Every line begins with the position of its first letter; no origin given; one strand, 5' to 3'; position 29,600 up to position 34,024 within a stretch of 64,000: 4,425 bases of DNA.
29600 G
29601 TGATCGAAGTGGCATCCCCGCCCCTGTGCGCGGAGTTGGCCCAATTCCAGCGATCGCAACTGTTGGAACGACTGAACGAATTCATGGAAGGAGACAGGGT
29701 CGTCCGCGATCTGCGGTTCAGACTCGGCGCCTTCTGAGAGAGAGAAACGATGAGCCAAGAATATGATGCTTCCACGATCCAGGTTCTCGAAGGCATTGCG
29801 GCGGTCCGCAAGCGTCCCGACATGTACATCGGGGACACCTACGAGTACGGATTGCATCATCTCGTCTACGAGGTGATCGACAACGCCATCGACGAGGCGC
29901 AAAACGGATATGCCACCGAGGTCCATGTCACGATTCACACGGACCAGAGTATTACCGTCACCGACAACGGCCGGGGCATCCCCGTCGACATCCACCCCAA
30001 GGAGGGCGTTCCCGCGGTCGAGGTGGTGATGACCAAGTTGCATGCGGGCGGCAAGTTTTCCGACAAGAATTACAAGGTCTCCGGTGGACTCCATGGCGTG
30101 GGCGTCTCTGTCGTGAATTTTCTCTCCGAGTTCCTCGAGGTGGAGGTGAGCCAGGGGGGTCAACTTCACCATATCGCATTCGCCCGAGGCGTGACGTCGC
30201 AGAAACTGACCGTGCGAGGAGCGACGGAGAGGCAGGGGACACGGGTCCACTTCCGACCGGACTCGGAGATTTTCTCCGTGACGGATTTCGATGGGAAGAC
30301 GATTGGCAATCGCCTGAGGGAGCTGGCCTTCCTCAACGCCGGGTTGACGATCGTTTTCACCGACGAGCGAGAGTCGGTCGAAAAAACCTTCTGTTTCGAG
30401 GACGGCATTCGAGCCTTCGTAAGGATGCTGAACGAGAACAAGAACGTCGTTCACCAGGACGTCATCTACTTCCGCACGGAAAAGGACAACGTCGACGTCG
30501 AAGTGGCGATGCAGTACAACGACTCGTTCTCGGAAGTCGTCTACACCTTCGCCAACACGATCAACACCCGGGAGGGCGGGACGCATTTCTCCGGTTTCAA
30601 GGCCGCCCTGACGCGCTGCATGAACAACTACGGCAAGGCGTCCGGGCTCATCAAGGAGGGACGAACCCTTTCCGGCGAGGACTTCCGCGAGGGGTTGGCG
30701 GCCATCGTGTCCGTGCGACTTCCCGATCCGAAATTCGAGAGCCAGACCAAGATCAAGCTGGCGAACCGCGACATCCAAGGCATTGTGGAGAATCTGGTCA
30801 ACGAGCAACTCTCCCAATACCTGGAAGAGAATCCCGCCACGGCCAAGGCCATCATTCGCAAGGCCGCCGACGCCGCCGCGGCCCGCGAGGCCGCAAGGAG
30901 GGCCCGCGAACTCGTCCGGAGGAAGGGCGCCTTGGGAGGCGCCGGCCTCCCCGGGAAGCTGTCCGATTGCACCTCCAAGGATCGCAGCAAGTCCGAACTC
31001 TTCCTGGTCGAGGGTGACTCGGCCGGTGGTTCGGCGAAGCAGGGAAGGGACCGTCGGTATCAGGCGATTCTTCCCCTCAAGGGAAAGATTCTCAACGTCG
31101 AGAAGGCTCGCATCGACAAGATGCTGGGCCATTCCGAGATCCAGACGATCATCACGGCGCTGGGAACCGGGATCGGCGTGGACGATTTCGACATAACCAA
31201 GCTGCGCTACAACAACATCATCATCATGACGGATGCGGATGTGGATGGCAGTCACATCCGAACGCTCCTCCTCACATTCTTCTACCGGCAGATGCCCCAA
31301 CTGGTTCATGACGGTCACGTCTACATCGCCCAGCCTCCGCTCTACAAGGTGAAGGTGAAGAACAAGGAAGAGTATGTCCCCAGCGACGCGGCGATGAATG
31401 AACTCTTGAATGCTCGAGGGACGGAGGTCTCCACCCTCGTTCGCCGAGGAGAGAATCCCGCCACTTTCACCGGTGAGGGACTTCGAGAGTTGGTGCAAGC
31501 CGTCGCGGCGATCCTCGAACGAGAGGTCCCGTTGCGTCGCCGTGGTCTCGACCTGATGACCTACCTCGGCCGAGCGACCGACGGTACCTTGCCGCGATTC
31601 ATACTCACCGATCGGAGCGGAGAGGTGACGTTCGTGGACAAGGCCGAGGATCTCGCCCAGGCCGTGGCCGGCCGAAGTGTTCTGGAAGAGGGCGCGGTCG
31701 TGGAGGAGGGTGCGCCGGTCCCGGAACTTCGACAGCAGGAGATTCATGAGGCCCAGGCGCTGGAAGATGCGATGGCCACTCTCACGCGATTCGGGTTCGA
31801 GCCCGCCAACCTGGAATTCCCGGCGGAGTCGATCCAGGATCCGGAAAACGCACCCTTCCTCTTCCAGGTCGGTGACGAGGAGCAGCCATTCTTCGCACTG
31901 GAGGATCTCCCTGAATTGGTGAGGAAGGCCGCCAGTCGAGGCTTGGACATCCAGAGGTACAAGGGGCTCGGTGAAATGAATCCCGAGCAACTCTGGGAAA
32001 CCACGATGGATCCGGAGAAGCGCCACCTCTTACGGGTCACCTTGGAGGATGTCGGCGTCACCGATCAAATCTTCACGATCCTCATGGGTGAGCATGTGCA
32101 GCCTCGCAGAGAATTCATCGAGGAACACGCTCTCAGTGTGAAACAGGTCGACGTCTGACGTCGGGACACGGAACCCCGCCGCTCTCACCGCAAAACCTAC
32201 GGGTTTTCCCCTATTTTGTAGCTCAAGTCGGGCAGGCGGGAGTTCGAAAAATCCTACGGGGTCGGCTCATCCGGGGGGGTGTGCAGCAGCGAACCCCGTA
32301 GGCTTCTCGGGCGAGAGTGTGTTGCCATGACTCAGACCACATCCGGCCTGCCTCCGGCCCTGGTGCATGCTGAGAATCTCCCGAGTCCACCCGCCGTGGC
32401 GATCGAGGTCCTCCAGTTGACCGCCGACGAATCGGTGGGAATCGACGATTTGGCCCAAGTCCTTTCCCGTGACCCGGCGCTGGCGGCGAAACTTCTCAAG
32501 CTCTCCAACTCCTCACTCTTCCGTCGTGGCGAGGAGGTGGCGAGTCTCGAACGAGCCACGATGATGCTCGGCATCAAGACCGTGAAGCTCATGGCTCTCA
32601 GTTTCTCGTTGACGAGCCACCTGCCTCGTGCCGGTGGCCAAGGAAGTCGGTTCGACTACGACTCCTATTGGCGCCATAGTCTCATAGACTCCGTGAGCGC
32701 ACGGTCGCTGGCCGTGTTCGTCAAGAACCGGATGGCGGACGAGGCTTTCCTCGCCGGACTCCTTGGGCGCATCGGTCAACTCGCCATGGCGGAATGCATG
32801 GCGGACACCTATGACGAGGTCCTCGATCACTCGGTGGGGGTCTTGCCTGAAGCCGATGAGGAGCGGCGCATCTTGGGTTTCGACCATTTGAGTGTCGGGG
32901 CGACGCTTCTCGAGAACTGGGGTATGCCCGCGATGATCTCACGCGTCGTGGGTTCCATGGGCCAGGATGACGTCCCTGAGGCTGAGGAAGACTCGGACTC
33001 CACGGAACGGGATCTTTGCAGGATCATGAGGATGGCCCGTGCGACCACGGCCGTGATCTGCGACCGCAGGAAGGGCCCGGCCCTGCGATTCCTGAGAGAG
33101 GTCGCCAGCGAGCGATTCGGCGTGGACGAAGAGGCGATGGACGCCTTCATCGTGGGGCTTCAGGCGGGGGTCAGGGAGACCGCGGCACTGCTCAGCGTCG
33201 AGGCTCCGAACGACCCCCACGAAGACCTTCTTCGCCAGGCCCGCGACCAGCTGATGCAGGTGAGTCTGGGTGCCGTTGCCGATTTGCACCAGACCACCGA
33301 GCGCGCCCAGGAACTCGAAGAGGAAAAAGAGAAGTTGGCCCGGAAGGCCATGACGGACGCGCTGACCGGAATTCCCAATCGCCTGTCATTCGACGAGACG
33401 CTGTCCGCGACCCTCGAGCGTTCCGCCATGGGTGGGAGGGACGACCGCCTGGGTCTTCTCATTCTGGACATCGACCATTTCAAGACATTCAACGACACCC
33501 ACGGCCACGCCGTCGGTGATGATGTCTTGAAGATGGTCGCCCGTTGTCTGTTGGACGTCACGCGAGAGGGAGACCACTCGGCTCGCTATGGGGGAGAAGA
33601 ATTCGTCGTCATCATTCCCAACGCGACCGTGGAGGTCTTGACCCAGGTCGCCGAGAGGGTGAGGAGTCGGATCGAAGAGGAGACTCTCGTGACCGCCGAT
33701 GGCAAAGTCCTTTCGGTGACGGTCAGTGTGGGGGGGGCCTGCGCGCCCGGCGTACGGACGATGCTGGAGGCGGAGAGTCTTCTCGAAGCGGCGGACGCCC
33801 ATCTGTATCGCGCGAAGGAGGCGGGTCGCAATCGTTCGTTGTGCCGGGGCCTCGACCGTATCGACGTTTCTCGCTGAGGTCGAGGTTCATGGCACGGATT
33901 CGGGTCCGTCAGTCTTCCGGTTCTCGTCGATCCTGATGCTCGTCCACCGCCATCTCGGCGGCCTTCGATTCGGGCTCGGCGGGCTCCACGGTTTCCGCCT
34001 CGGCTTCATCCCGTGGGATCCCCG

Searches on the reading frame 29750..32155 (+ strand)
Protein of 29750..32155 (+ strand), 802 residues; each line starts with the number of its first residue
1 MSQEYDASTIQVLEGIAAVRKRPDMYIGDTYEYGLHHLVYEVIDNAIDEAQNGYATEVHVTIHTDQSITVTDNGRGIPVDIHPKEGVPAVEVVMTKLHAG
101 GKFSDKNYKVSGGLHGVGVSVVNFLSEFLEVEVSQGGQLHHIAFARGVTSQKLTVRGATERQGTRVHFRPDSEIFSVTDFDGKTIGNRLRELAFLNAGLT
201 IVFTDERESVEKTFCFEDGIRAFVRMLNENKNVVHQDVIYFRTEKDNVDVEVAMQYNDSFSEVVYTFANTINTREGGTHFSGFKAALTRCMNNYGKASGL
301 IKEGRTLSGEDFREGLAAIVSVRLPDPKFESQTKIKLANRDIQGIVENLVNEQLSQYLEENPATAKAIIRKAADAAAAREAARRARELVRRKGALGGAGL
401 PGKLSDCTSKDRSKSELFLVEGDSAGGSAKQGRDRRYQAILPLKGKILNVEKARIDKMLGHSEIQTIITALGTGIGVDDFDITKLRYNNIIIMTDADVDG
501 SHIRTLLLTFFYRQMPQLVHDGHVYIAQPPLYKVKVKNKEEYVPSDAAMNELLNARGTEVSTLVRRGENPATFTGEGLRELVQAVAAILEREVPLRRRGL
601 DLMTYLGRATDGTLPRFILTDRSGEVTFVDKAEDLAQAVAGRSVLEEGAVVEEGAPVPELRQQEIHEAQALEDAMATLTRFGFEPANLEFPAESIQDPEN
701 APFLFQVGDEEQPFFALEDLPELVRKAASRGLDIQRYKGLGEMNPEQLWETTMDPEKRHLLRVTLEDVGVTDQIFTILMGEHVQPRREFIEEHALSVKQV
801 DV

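Call 81: search_protein_families(library=pfam, proteins=[window:29750-32155:+], max_evalue=0.00001)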
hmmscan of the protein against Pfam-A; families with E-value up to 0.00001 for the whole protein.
window:29750-32155:+ (802 aa): 4 families
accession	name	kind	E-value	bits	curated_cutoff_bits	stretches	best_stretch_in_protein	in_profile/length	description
PF00204.31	DNA_gyraseB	-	6.2e-60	202.1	27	1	219-387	1-172/173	DNA gyrase B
PF00986.26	DNA_gyraseB_C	-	1.7e-30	105.4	29.8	1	731-791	3-63/63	DNA gyrase B subunit, carboxyl terminus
PF01751.28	Toprim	-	8.4e-21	74.4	23.1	1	416-528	1-95/96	Toprim domain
PF02518.31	HATPase_c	-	3.9e-18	66.3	26.4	1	33-172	4-109/111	Histidine kinase-, DNA gyrase B-, and HSP90-like ATPase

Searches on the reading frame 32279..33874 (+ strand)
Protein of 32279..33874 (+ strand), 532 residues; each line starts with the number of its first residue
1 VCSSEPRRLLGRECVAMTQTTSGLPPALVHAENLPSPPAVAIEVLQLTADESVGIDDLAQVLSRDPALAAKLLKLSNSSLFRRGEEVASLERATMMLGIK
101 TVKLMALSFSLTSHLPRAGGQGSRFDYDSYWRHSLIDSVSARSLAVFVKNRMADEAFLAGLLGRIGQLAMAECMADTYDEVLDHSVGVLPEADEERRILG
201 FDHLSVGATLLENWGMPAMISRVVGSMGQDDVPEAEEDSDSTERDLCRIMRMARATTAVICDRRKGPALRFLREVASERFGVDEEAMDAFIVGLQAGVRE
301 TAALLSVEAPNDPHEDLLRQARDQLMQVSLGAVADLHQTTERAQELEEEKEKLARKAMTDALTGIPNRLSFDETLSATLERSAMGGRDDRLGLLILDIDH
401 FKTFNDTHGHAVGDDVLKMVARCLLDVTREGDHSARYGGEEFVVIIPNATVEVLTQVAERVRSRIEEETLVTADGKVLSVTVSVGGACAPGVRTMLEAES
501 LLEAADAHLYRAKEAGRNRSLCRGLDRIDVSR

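Call 80: search_protein_families(library=pfam, proteins=[window:32279-33874:+], max_evalue=0.00001)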
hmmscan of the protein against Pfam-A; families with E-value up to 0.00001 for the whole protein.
window:32279-33874:+ (532 aa): 2 families
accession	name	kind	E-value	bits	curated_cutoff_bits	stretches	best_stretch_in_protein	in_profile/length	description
PF08668.18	HDOD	-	5.1e-47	160.4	22.9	1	34-224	1-190/196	HDOD domain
PF00990.26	GGDEF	-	8e-43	146.4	23.8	1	357-519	1-161/161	Diguanylate cyclase, GGDEF domain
